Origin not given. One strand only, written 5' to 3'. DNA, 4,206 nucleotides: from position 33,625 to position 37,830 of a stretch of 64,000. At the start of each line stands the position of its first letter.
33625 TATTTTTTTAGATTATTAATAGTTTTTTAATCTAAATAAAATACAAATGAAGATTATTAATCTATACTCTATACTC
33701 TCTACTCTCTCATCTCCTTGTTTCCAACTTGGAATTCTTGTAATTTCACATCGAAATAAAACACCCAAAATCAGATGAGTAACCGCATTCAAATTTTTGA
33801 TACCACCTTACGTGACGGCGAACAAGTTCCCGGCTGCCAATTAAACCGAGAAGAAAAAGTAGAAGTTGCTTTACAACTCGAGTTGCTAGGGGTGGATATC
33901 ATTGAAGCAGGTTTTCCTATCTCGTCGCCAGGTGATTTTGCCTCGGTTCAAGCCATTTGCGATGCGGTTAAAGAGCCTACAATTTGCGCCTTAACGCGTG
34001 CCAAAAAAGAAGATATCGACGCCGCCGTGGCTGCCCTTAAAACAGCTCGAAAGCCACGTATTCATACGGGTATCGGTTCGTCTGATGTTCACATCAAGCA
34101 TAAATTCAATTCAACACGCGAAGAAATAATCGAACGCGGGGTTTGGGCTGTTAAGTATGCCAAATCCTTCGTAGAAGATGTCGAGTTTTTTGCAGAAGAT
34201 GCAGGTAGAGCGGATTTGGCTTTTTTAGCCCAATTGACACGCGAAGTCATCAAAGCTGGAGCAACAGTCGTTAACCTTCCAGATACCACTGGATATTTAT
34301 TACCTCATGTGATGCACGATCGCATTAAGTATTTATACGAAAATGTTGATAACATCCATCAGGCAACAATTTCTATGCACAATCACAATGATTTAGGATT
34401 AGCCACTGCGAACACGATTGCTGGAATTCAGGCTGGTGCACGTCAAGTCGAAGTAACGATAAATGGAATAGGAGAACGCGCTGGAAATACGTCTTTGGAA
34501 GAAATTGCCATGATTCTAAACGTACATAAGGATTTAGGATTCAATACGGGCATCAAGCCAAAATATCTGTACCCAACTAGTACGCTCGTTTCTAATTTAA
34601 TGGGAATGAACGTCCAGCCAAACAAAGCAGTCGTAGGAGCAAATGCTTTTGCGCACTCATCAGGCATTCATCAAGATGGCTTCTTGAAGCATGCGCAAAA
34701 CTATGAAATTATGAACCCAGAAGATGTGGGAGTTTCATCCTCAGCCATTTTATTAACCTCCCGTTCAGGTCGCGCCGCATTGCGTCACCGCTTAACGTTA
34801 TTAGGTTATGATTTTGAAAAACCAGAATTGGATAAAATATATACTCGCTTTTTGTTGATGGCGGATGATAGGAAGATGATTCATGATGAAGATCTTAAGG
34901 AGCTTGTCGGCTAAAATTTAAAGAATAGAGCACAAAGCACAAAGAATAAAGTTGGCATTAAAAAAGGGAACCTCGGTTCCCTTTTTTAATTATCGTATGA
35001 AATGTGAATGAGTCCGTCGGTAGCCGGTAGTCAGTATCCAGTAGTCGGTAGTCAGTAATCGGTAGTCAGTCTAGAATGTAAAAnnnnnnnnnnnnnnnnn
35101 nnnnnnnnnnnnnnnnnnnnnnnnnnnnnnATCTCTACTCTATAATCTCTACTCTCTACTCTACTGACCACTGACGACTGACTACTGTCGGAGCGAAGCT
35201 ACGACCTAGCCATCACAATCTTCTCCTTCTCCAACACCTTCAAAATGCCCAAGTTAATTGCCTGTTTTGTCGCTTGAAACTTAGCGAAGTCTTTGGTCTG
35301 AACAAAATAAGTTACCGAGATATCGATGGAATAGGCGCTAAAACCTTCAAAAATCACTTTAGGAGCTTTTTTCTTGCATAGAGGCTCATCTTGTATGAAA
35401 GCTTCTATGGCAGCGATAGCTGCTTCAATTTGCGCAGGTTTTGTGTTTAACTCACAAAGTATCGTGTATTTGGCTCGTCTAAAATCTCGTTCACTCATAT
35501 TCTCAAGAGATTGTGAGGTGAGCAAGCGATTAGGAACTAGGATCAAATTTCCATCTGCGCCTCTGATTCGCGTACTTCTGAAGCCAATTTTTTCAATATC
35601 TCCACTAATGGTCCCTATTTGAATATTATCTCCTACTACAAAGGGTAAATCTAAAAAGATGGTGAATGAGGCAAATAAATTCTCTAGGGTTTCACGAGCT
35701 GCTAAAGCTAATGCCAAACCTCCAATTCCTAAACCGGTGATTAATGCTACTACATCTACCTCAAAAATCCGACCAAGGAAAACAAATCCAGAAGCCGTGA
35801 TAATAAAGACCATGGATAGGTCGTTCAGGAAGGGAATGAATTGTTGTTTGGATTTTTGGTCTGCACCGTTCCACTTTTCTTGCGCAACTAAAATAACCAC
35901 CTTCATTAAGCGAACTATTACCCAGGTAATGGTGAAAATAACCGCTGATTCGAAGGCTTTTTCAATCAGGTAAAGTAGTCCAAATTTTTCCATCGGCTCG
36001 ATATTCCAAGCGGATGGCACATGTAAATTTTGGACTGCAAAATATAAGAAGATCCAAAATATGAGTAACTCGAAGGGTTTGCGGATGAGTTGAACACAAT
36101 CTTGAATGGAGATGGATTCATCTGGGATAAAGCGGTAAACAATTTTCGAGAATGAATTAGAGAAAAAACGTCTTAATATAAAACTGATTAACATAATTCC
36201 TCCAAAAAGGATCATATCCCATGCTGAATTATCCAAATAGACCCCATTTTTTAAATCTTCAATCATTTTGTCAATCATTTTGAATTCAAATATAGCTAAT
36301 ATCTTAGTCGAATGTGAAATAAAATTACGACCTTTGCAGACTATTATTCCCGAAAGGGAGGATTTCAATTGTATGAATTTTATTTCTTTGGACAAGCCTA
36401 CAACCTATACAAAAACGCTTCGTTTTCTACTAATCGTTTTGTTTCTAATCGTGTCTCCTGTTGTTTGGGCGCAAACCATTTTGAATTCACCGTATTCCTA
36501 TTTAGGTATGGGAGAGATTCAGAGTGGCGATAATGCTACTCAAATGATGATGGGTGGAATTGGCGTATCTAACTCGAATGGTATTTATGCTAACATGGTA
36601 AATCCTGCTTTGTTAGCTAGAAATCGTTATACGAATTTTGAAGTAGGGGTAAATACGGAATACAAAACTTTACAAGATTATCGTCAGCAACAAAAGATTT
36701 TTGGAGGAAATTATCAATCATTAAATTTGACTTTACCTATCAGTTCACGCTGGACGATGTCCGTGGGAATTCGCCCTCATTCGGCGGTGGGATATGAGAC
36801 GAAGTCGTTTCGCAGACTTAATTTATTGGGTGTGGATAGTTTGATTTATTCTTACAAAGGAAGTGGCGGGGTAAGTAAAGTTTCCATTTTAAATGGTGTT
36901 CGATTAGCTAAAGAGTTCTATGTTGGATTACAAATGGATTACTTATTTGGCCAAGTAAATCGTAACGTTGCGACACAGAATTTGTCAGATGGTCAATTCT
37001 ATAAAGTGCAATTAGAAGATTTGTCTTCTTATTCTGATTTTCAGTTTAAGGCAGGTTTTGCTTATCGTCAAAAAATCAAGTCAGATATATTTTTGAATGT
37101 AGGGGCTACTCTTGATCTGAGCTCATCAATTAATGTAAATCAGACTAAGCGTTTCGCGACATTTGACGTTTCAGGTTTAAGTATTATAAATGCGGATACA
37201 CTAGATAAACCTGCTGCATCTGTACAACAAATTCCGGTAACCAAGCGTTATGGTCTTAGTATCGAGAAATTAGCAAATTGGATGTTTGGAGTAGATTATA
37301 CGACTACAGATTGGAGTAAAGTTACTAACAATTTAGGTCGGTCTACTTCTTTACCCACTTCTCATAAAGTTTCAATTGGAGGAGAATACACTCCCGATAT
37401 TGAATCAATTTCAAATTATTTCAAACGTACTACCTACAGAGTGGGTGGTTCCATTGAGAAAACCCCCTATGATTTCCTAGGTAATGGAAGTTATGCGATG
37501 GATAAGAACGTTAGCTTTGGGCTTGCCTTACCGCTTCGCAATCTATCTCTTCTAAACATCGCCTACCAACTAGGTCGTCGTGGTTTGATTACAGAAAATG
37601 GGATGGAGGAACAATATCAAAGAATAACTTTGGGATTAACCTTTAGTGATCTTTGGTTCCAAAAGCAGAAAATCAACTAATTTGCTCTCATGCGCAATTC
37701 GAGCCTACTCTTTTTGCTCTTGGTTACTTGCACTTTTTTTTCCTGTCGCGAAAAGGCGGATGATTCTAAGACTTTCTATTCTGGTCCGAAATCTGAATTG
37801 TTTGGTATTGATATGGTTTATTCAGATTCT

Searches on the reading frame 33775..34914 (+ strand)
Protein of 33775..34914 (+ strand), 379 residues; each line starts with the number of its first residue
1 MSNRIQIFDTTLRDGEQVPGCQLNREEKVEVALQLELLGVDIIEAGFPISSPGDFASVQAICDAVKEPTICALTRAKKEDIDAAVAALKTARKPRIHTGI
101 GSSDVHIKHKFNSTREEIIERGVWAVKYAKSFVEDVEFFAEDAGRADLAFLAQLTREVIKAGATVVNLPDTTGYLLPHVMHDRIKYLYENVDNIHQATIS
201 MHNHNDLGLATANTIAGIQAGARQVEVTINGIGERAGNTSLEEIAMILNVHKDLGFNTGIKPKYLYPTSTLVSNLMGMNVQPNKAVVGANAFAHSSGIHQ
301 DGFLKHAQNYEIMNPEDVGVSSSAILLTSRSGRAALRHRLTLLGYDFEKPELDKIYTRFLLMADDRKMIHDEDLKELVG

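Call 79: search_protein_families(library=ncbifam, proteins=[window:33775-34914:+], max_evalue=0.00001)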
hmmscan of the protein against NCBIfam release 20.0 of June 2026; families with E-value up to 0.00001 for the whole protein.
window:33775-34914:+ (379 aa): 25 families
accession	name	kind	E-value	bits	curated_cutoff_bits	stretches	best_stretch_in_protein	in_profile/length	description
NF002086.0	PRK00915.1-3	equivalog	1.4e-177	591.3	532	1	2-378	4-381/516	2-isopropylmalate synthase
TIGR00973.1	leuA_bact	equivalog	2.8e-164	547.2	598.7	1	4-378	1-376/494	2-isopropylmalate synthase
NF002087.0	PRK00915.1-4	equivalog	3.7e-153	510.8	729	1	2-378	4-382/516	2-isopropylmalate synthase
NF002084.0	PRK00915.1-1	equivalog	3.2e-151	504.4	748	1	1-377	1-378/523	2-isopropylmalate synthase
NF002088.0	PRK00915.1-5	equivalog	6.1e-147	490.2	697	1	3-378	2-378/514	2-isopropylmalate synthase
NF002085.0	PRK00915.1-2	subfamily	4.3e-121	405.1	517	1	3-378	12-376/504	2-isopropylmalate synthase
TIGR02090.1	LEU1_arch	subfamily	2.4e-118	395.4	484.75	1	5-378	1-363/363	isopropylmalate/citramalate/homocitrate synthases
NF041069.1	IPMS_Sufob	equivalog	1.1e-106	357.3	600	1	5-378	1-365/371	isopropylmalate synthase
TIGR02660.1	nifV_homocitr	equivalog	4.3e-87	292.8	462.9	1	5-377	2-364/365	homocitrate synthase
TIGR02146.1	LysS_fung_arch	equivalog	6.9e-75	252.4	413.55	1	7-356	1-339/344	homocitrate synthase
NF042434.1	IPMS_Lepto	equivalog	9.3e-71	238.8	500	1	3-357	4-364/374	2-isopropylmalate synthase LeuA2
TIGR00977.1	citramal_synth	equivalog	1.7e-56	191.6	450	1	5-355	2-358/526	citramalate synthase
NF042433.1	CitmalDyn_Leptosp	equivalog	1.4e-42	146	950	1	3-375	6-377/514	(R)-citramalate synthase CimA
NF002991.1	PRK03739.1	subfamily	1.6e-34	119.5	455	1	10-317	32-365/550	2-isopropylmalate synthase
TIGR00970.1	leuA_yeast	equivalog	1.9e-30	105.9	697.4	1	9-308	31-346/564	2-isopropylmalate synthase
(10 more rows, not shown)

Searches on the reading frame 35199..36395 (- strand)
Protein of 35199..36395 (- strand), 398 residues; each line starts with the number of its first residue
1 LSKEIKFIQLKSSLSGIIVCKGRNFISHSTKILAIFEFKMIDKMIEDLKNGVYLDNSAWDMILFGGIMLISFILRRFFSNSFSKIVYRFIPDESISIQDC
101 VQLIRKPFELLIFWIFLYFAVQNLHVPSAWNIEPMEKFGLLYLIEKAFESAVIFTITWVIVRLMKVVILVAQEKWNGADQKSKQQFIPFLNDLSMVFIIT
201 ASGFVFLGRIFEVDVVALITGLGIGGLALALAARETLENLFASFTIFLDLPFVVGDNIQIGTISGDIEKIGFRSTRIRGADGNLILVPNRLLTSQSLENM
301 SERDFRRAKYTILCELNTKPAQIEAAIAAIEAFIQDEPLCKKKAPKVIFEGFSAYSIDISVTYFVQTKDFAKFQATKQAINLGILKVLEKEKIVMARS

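Call 79: search_protein_families(library=ncbifam, proteins=[window:35199-36395:-], max_evalue=0.00001)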
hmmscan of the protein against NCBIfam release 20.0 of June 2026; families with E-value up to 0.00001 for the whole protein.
window:35199-36395:- (398 aa): 5 families
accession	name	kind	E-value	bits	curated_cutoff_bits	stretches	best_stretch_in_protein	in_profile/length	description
NF047602.1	MscsSHelicob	equivalog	1.7e-16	60.5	400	1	174-393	33-247/260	small-conductance mechanosensitive channel MscS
NF007662.0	PRK10334.1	subfamily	5.5e-16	58.6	321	1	179-370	58-246/286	small-conductance mechanosensitive channel MscS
NF047601.1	MscSThanab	equivalog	8e-14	51.8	500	1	195-319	72-193/280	small-conductance mechanosensitive channel MscS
NF008438.0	PRK11281.1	equivalog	1.9e-08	32.6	991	1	217-396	911-1080/1113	mechanosensitive channel MscK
NF008180.0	PRK10929.1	equivalog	2.3e-06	25.7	809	1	195-302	883-986/1109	miniconductance mechanosensitive channel MscM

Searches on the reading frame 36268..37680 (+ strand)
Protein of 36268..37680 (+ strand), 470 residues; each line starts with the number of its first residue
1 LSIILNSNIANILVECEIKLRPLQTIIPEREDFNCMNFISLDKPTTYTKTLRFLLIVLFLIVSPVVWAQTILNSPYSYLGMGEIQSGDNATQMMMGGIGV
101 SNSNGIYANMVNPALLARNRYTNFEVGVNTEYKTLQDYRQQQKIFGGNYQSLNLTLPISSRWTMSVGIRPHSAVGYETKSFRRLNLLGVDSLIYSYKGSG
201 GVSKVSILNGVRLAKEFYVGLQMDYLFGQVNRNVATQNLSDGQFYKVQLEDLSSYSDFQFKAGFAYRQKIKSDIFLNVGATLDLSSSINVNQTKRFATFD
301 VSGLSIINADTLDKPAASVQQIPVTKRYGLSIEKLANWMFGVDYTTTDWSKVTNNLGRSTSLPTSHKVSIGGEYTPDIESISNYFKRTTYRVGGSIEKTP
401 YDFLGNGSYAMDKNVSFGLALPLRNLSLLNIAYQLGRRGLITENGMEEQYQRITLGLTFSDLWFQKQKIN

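Call 79: search_protein_families(library=ncbifam, proteins=[window:36268-37680:+], max_evalue=0.00001)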
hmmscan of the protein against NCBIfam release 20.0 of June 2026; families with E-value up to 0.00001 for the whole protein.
window:36268-37680:+ (470 aa): 1 family
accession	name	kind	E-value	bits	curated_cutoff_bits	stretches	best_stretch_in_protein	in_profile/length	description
NF053685.1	BamG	equivalog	7.4e-101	338.1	250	1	68-468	1-397/397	BamG family beta-barrel-assembly machinery protein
